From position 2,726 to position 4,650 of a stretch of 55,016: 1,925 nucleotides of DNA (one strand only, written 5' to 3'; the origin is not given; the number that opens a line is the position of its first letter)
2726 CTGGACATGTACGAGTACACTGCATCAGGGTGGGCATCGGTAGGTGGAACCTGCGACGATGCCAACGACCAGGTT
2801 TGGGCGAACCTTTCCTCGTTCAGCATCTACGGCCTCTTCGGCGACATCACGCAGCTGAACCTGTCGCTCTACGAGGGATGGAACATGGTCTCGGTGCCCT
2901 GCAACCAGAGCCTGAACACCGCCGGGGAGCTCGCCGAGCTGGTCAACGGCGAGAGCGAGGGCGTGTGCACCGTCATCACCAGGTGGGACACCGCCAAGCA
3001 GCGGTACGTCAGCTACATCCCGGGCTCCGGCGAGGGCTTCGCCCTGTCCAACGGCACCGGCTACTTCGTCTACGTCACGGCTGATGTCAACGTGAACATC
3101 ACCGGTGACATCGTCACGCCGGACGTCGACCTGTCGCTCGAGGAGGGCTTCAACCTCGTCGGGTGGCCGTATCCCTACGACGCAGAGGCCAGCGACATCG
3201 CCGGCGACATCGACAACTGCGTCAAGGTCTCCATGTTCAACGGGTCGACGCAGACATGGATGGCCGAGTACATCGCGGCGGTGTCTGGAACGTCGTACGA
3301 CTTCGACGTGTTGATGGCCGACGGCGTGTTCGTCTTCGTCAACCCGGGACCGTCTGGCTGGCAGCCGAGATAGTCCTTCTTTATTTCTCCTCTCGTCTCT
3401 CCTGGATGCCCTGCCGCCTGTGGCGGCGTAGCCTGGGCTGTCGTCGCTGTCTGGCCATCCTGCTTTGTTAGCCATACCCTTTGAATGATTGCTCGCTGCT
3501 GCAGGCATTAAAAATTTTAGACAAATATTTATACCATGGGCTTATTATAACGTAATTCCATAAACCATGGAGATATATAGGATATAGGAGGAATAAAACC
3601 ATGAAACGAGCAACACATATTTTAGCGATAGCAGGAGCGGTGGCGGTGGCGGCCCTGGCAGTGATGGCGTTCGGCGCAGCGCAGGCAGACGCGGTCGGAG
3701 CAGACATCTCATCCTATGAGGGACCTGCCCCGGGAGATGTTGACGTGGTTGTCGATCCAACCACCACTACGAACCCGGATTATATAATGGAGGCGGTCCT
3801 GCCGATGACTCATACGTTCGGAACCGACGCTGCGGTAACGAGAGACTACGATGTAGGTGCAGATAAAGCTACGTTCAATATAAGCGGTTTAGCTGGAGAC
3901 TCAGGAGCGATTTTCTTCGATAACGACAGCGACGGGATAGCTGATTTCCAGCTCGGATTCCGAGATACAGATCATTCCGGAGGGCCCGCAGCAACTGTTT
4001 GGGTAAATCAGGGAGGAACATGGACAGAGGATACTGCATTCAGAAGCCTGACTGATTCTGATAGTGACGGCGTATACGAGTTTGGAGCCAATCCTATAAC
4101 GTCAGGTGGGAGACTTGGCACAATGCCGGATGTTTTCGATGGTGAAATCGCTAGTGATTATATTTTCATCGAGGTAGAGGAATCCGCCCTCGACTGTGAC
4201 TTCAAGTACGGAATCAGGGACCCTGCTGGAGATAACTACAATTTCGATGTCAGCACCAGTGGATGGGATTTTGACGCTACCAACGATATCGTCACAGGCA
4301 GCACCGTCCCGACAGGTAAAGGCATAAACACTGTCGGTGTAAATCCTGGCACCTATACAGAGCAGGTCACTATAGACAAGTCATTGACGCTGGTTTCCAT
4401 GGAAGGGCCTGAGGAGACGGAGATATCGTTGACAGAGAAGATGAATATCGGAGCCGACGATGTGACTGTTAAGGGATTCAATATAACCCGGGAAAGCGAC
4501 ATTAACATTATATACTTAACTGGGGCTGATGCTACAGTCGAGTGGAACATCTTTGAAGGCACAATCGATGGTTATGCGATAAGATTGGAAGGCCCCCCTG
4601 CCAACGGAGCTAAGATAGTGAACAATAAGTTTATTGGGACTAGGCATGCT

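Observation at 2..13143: Same-strand tandem array of three giant mosaic beta-helix surface proteins with a shared C-terminal cassette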

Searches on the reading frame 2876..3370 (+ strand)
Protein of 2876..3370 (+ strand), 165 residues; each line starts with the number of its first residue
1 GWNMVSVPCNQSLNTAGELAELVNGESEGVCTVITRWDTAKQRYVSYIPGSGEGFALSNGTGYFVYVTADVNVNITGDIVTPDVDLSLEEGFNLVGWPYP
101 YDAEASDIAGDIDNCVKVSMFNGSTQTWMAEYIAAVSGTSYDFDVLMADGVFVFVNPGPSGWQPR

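Call 31: search_protein_representatives(alignment_id=A1)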
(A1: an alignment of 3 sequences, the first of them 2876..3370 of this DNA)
Query: 3 sequences, 164 profile positions. Proteins with E-value up to 0.001 (for the whole library): 1253; up to 1e-10: 324; up to 1e-30: 23. The best 150 are listed.
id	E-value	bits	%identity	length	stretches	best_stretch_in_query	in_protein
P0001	3.4e-98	342.7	-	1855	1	1-164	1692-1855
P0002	1.6e-97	340.5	-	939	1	1-164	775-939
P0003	3.2e-88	310.3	-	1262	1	1-163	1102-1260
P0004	3.5e-73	261.4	-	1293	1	1-162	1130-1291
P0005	1.0e-61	224.1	-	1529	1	1-162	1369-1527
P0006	1.1e-53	198.0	-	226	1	1-164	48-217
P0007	3.3e-47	176.9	-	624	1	1-162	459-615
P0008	4.4e-46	173.2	-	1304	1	1-158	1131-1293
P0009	1.1e-43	165.5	-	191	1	1-161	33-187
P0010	1.8e-40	155.0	-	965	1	1-155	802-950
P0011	1.8e-40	155.0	-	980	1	1-155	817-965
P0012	2.5e-40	154.5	-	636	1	1-154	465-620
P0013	2.4e-37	144.9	-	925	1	1-163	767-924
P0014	3.7e-36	141.0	-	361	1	1-162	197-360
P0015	1.5e-35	139.0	-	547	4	1-157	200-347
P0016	7.0e-35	136.8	-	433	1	1-158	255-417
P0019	1.5e-32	129.2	-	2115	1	1-163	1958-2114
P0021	9.9e-32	126.6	-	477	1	10-161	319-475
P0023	5.9e-31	124.0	-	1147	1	1-157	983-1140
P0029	2.0e-27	112.6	-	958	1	1-158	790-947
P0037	1.3e-23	100.2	-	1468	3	1-162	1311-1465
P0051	2.4e-20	89.5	-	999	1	1-161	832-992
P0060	7.4e-19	84.7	-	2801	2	1-156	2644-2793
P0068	3.0e-18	82.7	-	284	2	1-155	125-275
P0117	1.1e-15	74.4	-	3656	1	1-156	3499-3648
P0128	2.0e-15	73.5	-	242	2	1-132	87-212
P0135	2.8e-15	73.1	-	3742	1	1-156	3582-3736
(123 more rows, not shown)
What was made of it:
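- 2876..3370 (+): C-terminal module of g1 (two ~78-aa repeats). Profile search (call 31).
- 1,253 50%-identity cluster representatives at E <= 1e-3, and 324 at E <= 1e-10 (call 31).
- Tried and rejected: The exhaustive profile search was needed (call 31).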

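Call 32: predict_structure(alignment_id=A1)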
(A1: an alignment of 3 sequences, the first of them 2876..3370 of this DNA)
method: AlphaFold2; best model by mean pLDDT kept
length: 165 residues; sequences in the alignment: 3
mean_pLDDT: 31.7   pTM: 0.22
mean pLDDT of the five models: 31.7, 30.5, 29.7, 29.6, 28.4
residues with pLDDT >= 90: 0; 70-90: 0; 50-70: 0; < 50: 165
segments of 3 or more residues with pLDDT < 50: 1-165
pLDDT, mean of each block of 10 residues (from residue 1): 24 31 33 35 34 27 37 35 32 28 28 33 40 31 29 35 24
secondary structure, 60 per line:
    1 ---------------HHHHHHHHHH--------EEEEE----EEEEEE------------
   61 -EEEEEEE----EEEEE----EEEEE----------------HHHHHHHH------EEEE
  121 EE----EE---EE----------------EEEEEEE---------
elements in order: H16-25 E34-38 E43-48 E62-68 E73-77 E82-86 H103-110 E117-122 E150-156
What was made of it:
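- Tried and rejected: The first AF2 run, with 3 sequences, was useless (pLDDT 31.7; call 32).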

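Call 33: list_cluster_members(proteins=[P0001, P0002, P0003, P0004, P0005, P0006, P0007, P0008, P0010, P0013])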
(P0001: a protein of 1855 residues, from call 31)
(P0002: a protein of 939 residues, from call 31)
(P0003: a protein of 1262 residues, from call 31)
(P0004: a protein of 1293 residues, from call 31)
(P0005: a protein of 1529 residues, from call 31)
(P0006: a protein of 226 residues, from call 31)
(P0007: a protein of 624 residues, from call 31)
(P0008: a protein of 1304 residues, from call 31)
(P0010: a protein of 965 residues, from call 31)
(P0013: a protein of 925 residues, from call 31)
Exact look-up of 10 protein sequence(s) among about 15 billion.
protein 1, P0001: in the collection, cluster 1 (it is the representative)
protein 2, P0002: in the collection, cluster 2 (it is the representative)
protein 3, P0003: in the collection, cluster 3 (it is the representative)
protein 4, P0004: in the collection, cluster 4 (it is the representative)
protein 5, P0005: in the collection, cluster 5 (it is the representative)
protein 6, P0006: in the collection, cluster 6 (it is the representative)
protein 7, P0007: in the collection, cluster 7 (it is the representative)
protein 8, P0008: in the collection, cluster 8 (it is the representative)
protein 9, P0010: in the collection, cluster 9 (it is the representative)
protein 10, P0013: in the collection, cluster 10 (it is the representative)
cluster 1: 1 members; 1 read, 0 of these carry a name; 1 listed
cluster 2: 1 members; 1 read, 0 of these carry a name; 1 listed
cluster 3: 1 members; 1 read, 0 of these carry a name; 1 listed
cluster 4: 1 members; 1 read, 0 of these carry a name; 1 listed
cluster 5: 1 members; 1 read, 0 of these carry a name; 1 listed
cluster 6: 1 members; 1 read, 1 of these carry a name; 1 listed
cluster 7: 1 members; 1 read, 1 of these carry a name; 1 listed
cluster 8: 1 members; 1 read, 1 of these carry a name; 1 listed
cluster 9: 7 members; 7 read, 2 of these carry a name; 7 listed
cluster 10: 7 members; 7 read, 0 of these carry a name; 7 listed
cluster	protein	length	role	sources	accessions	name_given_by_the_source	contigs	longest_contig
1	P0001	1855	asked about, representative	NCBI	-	-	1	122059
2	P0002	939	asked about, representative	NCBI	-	-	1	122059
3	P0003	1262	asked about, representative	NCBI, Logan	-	-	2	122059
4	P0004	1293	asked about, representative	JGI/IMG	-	-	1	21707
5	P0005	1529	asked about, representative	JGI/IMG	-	-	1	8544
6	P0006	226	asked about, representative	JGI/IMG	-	hypothetical protein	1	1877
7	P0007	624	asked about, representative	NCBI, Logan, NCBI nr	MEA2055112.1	MAG: right-handed parallel beta-helix repeat-containing protein [Candidatus ... | right-handed parallel beta-helix repeat-containing protein [Candidatus Thermoplasmatota ...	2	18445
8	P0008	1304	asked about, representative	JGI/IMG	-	parallel beta-helix repeat protein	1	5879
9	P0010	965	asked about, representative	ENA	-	-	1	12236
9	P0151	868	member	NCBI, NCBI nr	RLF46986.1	MAG: hypothetical protein DRN10_04345 [Thermoplasmata archaeon]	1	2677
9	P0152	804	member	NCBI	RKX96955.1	MAG: hypothetical protein DRP55_09445, partial [Spirochaetes bacterium]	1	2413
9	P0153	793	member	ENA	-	-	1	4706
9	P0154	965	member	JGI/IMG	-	-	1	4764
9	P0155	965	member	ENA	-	-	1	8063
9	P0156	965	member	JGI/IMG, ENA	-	-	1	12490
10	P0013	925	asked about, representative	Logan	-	-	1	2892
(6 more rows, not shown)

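Call 37: find_encoding_contigs(protein=P0002, flank=10000, max_places=4)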
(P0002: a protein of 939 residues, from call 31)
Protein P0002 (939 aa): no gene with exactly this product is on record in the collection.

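Call 42: search_protein_families(library=pfam, alignment_id=A2, max_evalue=0.001)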
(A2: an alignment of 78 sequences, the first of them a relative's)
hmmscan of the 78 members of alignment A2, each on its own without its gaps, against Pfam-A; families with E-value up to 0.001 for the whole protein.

A. member 1, P0004 (1293 aa): 3 families
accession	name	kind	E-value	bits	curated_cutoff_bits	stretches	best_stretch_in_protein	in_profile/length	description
PF05048.19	NosD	-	1.9e-53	181.5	23.6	4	228-367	61-210/212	Periplasmic copper-binding protein (NosD)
PF13229.12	Beta_helix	-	2.4e-50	170.7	25.9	4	216-354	12-152/158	Right handed beta helix region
PF05345.18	He_PIG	-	6.4e-11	43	24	1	410-493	2-93/96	Putative Ig domain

B. families by the number of members that match (of 78 scanned): 56 families (the first 25 are shown)
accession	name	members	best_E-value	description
PF05048.19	NosD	19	1.6e-75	Periplasmic copper-binding protein (NosD)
PF13229.12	Beta_helix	18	1.5e-124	Right handed beta helix region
PF18911.6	PKD_4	12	8.8e-130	PKD domain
PF00801.26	PKD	12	1.3e-82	PKD domain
PF19077.6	Big_13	6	5.3e-12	Bacterial Ig-like domain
PF22352.2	K319L-like_PKD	5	6.8e-12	K319L-like, PKD domain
PF22544.2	HYDIN_VesB_CFA65-like_Ig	4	1.1e-14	HYDIN/CFA65/VesB-like, Ig-like domain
PF12708.12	Pect-lyase_RHGA_epim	4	1.8e-06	Rhamnogalacturonase A/epimerase, pectate lyase-like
PF18998.6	Flg_new_2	3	2.5e-40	Divergent InlB B-repeat domain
PF13517.12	FG-GAP_3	3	3.4e-22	FG-GAP-like repeat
PF13205.12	Big_5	3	4.5e-20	Bacterial Ig-like domain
PF01839.29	FG-GAP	3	1.2e-13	FG-GAP repeat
PF16656.11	Pur_ac_phosph_N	3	6.6e-10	Purple acid Phosphatase, N-terminal domain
PF17957.7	Big_7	3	1.4e-09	Bacterial Ig domain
PF19190.6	BACON_2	3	7.1e-08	Viral BACON domain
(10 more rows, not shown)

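Call 47: find_related_loci(query=A1, collection=genome_contigs, flank=10000)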
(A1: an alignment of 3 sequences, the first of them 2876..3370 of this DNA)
Query A1 (165 aa) in genome_contigs; peptide patterns used: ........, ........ (x = any residue, [..] = any of these).
22 stretches matched a pattern; 1 encode a relative of the query (tblastn E <= 1e-3); 1 distinct loci.
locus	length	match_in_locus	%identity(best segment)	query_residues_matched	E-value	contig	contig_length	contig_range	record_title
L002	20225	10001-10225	45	1-77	3e-12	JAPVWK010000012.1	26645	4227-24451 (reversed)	MAG: Methanophagales archaeon isolate HMR2_5 HMR2_5_000000000012, whole genome shotgun sequence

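Call 65: find_encoding_contigs(protein=P0068, flank=10000, max_places=2)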
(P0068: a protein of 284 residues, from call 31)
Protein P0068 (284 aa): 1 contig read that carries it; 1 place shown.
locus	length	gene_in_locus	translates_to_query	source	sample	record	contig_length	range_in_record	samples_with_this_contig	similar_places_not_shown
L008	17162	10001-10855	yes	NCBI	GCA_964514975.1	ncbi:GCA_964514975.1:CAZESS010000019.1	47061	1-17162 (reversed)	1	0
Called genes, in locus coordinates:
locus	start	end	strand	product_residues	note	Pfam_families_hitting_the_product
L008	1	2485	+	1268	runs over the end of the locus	PF00072:Response_reg, PF00989:PAS, PF08448:PAS_4, PF13426:PAS_9, PF08447:PAS_3, PF13188:PAS_8, PF08448:PAS_4, PF13426:PAS_9, +13 more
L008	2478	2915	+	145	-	PF00072:Response_reg (weak)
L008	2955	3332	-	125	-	-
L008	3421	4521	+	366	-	PF00112:Peptidase_C1, PF17957:Big_7 (weak)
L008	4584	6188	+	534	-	PF24096:DUF7379 (faint), PF00561:Abhydrolase_1, PF07819:PGAP1 (weak)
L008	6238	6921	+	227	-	PF07758:DUF1614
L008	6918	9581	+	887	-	PF00270:DEAD, PF04851:ResIII, PF00271:Helicase_C, PF19306:WHD_Lhr, PF08494:DEAD_assoc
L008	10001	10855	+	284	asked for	-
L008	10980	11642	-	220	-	PF01909:NTP_transf_2, PF18765:Polbeta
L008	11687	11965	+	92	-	-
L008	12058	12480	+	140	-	PF03479:PCC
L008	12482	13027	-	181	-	PF01862:PvlArgDC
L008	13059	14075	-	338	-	PF13183:Fer4_8, PF13237:Fer4_10 (faint), PF12838:Fer4_7 (weak), PF13534:Fer4_17, PF02754:CCG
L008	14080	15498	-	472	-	PF01565:FAD_binding_4, PF02913:FAD-oxidase_C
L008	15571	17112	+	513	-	PF01921:tRNA-synt_1f, PF19269:Anticodon_2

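Call 66: find_encoding_contigs(protein=P0128, flank=10000, max_places=2)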
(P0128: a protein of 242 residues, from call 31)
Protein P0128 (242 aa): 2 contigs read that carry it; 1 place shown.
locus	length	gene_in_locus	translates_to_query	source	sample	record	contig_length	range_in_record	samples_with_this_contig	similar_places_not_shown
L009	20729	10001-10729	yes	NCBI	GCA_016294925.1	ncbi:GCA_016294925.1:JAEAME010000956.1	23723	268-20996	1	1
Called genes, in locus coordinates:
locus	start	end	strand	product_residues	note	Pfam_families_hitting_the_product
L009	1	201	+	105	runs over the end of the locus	-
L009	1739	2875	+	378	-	PF18911:PKD_4 (faint), PF00801:PKD (faint)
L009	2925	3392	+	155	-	-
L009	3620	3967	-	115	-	PF08818:DUF1801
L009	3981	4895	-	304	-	PF00903:Glyoxalase, PF12681:Glyoxalase_2, PF22677:Ble-like_N, PF12675:DUF3795 (weak)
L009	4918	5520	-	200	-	PF06445:GyrI-like, PF14526:Cass2 (weak)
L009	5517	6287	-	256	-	PF01209:Ubie_methyltran, PF02353:CMAS (weak), PF05175:MTS, PF13489:Methyltransf_23, PF13847:Methyltransf_31, PF08241:Methyltransf_11, PF08242:Methyltransf_12, PF13649:Methyltransf_25, +2 more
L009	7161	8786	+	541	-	PF13181:TPR_8 (faint), PF13414:TPR_11 (faint), PF13424:TPR_12 (faint), PF00515:TPR_1 (faint), PF07719:TPR_2 (faint), PF13428:TPR_14 (faint), PF13432:TPR_16 (faint), PF14559:TPR_19 (faint)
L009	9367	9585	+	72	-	-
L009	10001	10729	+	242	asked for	-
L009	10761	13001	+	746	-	-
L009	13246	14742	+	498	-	PF00496:SBP_bac_5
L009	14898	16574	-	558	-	PF01364:Peptidase_C25, PF00801:PKD (weak)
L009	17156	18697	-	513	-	PF01839:FG-GAP (faint), PF13517:FG-GAP_3, PF00801:PKD (weak), PF18911:PKD_4 (weak)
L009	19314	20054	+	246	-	PF00881:Nitroreductase (faint), PF14512:TM1586_NiRdase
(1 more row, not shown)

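Call 72: find_encoding_contigs(protein=P0019, flank=10000, max_places=2)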
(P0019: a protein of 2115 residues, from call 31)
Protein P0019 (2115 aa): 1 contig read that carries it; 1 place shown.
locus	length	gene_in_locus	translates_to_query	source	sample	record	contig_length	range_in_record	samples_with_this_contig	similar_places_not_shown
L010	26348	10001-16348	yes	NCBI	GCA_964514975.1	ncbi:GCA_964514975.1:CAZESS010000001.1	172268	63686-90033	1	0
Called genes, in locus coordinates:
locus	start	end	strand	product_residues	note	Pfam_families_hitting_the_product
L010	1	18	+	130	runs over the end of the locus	PF10107:Endonuc_Holl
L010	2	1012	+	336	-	PF00752:XPG_N, PF00867:XPG_I, PF01367:5_3_exonuc (weak)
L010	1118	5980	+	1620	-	PF13620:CarboxypepD_reg (weak), PF00801:PKD, PF18911:PKD_4, PF22352:K319L-like_PKD (weak), PF05048:NosD, PF13229:Beta_helix, PF05048:NosD, PF13229:Beta_helix, +1 more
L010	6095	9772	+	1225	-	PF05048:NosD, PF13229:Beta_helix, PF05048:NosD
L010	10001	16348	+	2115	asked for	PF05048:NosD, PF13229:Beta_helix, PF05048:NosD, PF13229:Beta_helix (weak), PF05048:NosD (weak), PF13229:Beta_helix (weak), PF05048:NosD, PF13229:Beta_helix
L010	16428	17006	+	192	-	-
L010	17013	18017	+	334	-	PF02547:Queuosine_synth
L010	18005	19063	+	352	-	PF01702:TGT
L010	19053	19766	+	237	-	PF00215:OMPdecase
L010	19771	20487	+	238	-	-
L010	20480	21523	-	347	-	PF01266:DAO (weak), PF01494:FAD_binding_3 (faint), PF05834:Lycopene_cycl (faint), PF07992:Pyr_redox_2, PF13450:NAD_binding_8 (faint), PF13454:NAD_binding_9 (faint), PF00070:Pyr_redox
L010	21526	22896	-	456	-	PF00171:Aldedh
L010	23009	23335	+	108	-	-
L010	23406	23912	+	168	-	PF01966:HD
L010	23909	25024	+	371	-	PF06857:ACP, PF03328:HpcH_HpaI, PF15617:C-C_Bond_Lyase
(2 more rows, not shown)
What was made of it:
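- The syntenic array FEN1-r1-r2-r3-192aa-QueA-TGT is present in MAG GCA_964514975.1 (call 72).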

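Call 77: list_cluster_members(proteins=[P0014, P0016, P0021, P0023, P0029, P0037, P0051, P0060, P0117, P0135])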
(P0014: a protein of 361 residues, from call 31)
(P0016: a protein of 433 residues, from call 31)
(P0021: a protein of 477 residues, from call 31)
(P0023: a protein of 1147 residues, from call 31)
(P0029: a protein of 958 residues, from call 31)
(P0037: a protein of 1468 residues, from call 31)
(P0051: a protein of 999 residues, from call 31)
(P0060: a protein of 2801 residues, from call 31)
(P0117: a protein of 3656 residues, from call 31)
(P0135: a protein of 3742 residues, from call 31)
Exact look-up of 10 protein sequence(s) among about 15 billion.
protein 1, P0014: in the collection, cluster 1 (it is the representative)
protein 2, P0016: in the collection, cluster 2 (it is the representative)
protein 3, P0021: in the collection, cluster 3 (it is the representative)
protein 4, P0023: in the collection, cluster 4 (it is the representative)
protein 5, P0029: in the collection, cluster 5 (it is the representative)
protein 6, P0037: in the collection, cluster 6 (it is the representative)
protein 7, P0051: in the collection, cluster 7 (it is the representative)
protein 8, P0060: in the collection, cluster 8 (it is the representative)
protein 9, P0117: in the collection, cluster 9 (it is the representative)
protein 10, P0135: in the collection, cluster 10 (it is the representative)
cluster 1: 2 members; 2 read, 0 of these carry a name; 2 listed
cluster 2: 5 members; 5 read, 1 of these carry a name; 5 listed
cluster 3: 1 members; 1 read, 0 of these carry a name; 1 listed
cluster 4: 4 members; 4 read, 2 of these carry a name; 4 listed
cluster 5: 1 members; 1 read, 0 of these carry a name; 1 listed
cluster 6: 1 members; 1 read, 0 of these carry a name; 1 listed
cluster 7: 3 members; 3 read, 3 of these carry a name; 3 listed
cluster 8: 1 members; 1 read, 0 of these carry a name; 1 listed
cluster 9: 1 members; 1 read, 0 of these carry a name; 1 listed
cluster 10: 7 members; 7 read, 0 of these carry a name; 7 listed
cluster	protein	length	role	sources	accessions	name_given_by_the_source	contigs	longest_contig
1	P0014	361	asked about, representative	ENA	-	-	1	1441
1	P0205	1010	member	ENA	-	-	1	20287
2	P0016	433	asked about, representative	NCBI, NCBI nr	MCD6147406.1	MAG: hypothetical protein J7J34_05335, partial [Thermoplasmata archaeon] | hypothetical protein [Thermoplasmata archaeon]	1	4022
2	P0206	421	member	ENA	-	-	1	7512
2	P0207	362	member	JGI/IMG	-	-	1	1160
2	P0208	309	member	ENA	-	-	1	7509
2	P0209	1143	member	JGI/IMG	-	-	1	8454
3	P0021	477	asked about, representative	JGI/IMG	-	-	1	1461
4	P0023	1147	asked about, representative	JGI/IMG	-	parallel beta-helix repeat protein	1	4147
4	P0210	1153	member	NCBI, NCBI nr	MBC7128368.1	MAG: right-handed parallel beta-helix repeat-containing protein [Thermoplasmatales ... | right-handed parallel beta-helix repeat-containing protein [Thermoplasmatales archaeon]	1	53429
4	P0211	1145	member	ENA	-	-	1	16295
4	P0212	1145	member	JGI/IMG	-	-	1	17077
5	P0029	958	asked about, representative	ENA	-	-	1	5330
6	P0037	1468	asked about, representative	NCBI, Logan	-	-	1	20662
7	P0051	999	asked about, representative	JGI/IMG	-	hypothetical protein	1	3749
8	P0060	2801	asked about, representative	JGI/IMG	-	-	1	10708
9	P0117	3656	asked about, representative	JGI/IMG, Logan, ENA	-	-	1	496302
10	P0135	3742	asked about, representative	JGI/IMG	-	-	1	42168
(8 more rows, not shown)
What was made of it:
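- Named members are almost all Thermoplasmata or Thermoplasmatota MAGs (calls 33, 77).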

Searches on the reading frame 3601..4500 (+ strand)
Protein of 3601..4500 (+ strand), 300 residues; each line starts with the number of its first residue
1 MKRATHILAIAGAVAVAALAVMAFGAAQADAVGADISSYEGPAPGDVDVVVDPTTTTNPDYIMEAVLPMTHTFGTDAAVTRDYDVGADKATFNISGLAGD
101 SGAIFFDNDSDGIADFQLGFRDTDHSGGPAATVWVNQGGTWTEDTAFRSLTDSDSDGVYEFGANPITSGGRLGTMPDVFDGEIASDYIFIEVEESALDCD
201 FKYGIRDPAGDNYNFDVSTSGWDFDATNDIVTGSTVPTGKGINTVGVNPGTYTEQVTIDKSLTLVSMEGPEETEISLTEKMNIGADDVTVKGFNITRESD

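Call 18: search_protein_families(library=pfam, proteins=[window:3601-4500:+], max_evalue=10)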
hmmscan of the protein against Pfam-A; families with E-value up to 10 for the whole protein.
window:3601-4500:+ (300 aa): 0 families
